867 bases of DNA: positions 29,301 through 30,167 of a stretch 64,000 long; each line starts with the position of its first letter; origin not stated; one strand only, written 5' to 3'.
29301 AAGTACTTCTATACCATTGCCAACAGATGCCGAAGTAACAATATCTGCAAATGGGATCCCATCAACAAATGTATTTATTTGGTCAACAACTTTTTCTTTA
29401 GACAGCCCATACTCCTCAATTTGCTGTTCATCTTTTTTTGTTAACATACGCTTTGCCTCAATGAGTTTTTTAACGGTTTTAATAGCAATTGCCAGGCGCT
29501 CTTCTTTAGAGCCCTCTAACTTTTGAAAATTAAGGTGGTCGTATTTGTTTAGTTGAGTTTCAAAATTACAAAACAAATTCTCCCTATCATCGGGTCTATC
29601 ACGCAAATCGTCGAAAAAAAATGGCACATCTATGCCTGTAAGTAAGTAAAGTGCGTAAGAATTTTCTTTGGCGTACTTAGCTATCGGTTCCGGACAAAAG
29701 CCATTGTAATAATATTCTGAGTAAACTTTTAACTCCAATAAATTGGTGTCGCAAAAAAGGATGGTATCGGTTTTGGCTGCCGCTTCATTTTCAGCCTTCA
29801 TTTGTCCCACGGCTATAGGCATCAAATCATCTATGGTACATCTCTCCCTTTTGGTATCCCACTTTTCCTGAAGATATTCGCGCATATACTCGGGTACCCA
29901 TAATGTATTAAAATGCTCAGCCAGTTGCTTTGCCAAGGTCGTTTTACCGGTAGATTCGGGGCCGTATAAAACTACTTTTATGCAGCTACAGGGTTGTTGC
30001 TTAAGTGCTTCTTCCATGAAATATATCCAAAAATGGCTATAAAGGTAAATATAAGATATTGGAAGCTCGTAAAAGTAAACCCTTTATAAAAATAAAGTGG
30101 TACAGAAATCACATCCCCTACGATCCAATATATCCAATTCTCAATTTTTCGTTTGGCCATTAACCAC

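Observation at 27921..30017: NadR-like P-loop kinase fused to a UGPase-like nucleotidyltransferase (DUF4301-type) domain, next to PnuC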

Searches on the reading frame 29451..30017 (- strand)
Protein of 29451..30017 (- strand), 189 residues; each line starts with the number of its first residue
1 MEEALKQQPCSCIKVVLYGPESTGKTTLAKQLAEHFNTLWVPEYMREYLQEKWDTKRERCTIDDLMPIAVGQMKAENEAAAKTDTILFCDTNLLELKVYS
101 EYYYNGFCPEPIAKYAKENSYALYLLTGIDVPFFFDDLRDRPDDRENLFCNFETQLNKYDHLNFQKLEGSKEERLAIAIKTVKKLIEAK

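Call 83: find_homologous_proteins(query=window:29451-30017:-, max_evalue=0.00001)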
Query window:29451-30017:- (189 aa): 5193 proteins with E <= 0.00001 among 5260 candidates; the best 120 are listed.
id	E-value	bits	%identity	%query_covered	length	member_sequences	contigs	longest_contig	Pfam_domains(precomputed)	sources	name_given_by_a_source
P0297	2.8e-80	287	69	98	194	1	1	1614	PF13521.13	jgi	jgi:HTH-type transcriptional repressor of NAD biosynthesis genes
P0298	6.0e-79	282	65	100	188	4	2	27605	PF13521.13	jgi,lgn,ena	-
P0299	7.8e-79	282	65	99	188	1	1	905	PF13521.13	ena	-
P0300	3.1e-78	280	65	100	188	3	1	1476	PF13521.13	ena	-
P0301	3.2e-78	280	66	100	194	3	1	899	PF13521.13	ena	-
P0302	4.2e-78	279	65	100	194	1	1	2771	PF13521.13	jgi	jgi:NadR type nicotinamide-nucleotide adenylyltransferase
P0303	6.4e-78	279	67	98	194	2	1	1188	PF13521.13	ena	-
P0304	7.6e-78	279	67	98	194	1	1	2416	PF13521.13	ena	-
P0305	8.2e-78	279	64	100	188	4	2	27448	PF13521.13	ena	-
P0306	1.0e-77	278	64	100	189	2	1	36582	PF13521.13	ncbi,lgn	-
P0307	2.5e-77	277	65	100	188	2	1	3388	PF13521.13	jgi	jgi:NadR type nicotinamide-nucleotide adenylyltransferase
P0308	1.0e-76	275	66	100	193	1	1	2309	PF13521.13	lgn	-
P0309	2.9e-76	273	63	100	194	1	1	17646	PF13521.13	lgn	-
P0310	3.7e-76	273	62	99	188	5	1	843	PF13521.13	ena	-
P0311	3.9e-76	273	65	100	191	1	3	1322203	PF13521.13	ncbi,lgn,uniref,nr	ncbi:AAA family ATPase [Ulvibacter litoralis]|uniref:Nicotinamide-nucleotide adenylyltransferase, Na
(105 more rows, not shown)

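Call 88: search_solved_structures(query=window:29451-30017:-, max_evalue=0.001, show_alignments=5)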
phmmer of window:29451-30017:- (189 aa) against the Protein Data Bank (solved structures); distinct sequences matched with E-value up to 0.001: 14.
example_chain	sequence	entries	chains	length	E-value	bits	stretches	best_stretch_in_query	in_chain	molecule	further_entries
9d2f_A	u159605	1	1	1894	9.5e-16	61.5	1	8-109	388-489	Adenylate kinase 9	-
9x6f_A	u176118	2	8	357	5.7e-15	58.9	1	14-145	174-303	Nicotinamide-nucleotide adenylyltransferase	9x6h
9fqr_Xf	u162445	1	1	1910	1e-11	48.3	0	8-65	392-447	Cilia- and flagella-associated protein 276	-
3cmu_A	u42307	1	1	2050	5.2e-10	42.8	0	15-32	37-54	Protein recA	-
3cmt_A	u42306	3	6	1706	1.7e-08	37.8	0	15-32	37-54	Protein recA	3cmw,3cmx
6gye_A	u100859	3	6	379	1e-07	35.3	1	15-104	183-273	Nicotinamide-nucleotide adenylyltransferase NadR family / Ribosylnicotinamide kinase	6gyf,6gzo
8x7f_A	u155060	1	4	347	3.6e-07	33.5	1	12-180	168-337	Trifunctional NAD biosynthesis/regulator protein NadR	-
1lw7_A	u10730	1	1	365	3.8e-07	33.4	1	9-143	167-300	TRANSCRIPTIONAL REGULATOR NADR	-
3cmv_A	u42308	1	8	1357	1e-06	32.1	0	15-32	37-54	Protein recA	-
5vc7_A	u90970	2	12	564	0.00055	23.1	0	15-54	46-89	VCP-like ATPase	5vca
9olo_A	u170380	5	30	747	0.00073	22.7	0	3-38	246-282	Vesicle-fusing ATPase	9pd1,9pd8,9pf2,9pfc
3j94_A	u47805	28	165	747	0.00073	22.7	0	3-38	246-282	Vesicle-fusing ATPase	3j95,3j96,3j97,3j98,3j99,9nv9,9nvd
6mdm_A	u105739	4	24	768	0.00077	22.7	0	3-38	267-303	Vesicle-fusing ATPase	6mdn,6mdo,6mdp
6ip2_B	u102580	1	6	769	0.00079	22.6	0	3-38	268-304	Vesicle-fusing ATPase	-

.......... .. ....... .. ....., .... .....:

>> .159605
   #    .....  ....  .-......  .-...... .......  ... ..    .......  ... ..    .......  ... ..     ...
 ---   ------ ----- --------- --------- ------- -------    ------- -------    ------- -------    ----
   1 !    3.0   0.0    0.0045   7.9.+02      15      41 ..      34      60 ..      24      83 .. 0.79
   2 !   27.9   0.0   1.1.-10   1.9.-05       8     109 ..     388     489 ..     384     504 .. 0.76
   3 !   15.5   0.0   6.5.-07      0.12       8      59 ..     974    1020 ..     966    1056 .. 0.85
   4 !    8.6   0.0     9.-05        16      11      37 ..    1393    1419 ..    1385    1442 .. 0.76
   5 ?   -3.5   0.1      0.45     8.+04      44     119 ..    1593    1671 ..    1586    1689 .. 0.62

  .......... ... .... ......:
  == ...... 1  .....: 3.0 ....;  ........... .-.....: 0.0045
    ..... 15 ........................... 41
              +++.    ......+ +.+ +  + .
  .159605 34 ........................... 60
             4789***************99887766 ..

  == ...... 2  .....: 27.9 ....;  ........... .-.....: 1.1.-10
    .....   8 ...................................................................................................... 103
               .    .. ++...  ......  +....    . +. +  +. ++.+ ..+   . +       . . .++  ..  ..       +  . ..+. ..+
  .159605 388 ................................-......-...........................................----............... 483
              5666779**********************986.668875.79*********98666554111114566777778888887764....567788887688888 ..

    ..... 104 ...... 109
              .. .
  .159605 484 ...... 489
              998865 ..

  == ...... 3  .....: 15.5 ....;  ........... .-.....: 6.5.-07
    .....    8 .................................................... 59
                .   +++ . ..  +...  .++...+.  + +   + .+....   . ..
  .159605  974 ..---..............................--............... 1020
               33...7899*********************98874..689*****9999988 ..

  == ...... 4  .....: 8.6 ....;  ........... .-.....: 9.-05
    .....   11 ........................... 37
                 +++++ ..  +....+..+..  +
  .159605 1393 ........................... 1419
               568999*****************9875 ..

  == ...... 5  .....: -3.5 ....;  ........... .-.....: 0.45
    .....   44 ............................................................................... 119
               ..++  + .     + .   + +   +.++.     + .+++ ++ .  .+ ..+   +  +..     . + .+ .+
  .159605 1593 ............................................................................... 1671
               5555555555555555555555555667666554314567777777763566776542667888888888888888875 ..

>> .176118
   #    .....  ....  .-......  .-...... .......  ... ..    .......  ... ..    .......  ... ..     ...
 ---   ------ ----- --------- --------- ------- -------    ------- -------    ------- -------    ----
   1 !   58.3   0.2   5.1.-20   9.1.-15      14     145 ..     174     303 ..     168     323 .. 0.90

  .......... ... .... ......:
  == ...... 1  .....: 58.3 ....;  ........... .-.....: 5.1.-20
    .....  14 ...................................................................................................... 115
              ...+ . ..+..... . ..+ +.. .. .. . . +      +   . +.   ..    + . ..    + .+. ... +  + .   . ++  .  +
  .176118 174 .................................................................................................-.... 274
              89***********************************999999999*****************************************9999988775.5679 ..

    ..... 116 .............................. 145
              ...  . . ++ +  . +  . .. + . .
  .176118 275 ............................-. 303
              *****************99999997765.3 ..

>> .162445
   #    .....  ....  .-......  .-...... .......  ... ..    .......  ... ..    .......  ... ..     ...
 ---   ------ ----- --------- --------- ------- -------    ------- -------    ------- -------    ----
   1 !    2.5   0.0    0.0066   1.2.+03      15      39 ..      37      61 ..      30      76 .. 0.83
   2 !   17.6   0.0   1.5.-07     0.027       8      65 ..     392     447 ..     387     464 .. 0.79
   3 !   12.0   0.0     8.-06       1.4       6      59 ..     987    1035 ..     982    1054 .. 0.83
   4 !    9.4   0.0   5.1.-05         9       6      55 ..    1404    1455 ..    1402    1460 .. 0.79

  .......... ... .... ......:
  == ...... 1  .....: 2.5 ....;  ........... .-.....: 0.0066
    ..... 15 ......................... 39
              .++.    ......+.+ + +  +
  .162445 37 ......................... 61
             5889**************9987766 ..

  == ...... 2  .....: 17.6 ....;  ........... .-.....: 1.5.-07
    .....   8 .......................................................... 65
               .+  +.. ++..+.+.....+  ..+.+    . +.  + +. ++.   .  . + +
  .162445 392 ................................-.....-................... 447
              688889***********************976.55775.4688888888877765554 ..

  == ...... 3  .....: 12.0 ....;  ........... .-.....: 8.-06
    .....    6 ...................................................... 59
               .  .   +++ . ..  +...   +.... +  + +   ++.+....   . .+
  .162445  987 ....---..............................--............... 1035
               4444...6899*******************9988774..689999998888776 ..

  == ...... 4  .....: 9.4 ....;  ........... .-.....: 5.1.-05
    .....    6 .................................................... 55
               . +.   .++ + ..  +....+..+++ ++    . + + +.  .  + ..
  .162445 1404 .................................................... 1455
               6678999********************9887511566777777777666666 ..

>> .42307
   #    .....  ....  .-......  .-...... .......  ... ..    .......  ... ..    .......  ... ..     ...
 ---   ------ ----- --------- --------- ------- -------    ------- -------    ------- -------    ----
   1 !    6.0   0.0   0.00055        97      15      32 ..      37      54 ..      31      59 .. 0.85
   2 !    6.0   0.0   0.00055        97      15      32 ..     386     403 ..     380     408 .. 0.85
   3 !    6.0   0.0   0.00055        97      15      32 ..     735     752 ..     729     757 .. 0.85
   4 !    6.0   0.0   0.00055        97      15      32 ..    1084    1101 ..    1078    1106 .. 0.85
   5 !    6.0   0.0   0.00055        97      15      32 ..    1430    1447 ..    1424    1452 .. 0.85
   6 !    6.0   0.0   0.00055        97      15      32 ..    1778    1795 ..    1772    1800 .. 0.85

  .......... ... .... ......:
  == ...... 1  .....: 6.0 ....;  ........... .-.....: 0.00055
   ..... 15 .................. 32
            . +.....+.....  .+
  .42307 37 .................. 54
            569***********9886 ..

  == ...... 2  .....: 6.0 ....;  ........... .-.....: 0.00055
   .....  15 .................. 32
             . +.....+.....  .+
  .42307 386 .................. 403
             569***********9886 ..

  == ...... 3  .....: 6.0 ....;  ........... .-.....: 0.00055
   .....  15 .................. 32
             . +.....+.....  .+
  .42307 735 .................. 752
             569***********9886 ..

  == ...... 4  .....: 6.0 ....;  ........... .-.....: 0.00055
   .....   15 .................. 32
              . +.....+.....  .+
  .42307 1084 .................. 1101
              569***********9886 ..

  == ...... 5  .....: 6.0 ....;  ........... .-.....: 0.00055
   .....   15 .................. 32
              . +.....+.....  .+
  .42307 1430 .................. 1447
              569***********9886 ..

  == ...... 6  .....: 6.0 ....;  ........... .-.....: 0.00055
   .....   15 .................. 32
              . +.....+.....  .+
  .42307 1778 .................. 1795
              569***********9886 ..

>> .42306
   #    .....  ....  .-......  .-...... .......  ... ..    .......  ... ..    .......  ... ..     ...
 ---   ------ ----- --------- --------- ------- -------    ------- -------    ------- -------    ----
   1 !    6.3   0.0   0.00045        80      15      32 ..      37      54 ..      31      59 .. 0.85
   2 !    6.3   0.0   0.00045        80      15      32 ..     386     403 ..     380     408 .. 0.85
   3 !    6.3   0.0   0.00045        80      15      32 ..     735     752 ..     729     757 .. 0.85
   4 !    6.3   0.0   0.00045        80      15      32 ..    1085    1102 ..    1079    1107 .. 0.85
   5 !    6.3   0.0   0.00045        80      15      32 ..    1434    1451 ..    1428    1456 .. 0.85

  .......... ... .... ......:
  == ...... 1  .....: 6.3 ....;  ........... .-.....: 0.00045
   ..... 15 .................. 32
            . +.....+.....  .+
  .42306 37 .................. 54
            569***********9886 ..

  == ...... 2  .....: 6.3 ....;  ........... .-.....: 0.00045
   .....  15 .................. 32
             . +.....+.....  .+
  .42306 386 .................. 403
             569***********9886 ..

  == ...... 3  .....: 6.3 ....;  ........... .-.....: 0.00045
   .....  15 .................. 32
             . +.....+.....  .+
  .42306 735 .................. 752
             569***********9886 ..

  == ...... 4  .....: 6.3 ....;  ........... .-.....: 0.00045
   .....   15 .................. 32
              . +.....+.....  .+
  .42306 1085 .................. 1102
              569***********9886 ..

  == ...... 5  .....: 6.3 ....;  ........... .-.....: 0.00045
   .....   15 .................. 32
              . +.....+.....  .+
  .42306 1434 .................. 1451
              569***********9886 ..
